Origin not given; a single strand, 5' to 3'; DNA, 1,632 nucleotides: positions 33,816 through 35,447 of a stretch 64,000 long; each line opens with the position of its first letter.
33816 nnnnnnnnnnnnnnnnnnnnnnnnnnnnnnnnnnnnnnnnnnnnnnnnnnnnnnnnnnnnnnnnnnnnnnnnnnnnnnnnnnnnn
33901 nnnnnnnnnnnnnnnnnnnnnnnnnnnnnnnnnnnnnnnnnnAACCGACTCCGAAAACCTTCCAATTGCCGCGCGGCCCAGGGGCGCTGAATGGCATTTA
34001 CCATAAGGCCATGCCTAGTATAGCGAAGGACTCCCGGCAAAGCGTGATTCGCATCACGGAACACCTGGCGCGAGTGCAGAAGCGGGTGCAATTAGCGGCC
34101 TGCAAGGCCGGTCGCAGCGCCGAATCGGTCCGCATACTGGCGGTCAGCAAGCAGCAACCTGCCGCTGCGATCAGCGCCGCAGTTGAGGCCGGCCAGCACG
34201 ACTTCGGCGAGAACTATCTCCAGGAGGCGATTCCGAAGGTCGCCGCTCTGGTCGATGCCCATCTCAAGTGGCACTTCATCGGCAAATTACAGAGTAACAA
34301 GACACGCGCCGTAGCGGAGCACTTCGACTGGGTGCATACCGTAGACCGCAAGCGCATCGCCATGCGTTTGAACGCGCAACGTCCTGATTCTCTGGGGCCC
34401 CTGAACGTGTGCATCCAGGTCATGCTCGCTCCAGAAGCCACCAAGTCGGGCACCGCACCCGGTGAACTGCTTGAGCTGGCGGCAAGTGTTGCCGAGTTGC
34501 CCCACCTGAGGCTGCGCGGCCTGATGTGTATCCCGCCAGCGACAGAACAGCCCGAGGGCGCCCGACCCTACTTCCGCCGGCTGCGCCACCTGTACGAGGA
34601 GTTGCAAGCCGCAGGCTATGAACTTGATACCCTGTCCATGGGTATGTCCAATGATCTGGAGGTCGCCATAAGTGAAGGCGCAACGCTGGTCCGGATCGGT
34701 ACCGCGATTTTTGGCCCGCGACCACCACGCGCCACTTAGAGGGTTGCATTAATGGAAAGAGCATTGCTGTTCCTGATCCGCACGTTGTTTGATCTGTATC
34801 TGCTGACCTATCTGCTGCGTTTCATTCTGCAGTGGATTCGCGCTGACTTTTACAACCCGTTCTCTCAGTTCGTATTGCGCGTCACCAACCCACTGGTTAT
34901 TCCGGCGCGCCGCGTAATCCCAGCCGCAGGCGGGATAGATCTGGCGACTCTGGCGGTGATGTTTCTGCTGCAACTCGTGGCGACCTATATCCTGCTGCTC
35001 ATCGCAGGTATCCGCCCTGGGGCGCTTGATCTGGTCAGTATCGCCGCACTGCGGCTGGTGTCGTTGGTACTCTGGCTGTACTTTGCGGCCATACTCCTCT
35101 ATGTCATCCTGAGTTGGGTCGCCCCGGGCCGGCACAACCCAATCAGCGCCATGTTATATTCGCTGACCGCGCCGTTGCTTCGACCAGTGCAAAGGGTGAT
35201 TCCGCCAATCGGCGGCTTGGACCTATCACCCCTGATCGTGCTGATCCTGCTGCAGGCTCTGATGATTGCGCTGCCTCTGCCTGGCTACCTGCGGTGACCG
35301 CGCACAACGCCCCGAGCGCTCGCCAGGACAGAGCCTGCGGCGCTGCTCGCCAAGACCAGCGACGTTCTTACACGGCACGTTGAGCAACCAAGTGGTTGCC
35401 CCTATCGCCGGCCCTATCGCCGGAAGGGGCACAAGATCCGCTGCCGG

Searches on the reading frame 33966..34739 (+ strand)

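Call 62: search_protein_families(library=pfam, proteins=[window:33966-34739:+], max_evalue=0.00001)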
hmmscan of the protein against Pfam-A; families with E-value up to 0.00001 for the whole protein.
window:33966-34739:+ (257 aa): 1 family
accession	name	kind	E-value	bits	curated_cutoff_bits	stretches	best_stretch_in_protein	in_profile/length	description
PF01168.26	Ala_racemase_N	-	1.6e-23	84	24.1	1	36-253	5-220/220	Alanine racemase, N-terminal domain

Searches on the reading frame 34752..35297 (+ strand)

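Call 62: search_protein_families(library=pfam, proteins=[window:34752-35297:+], max_evalue=0.00001)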
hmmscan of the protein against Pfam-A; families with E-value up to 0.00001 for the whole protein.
window:34752-35297:+ (181 aa): 1 family
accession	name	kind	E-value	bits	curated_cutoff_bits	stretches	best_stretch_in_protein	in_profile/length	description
PF02325.22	YGGT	-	1.4e-37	128.3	27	2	105-172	2-68/70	YGGT family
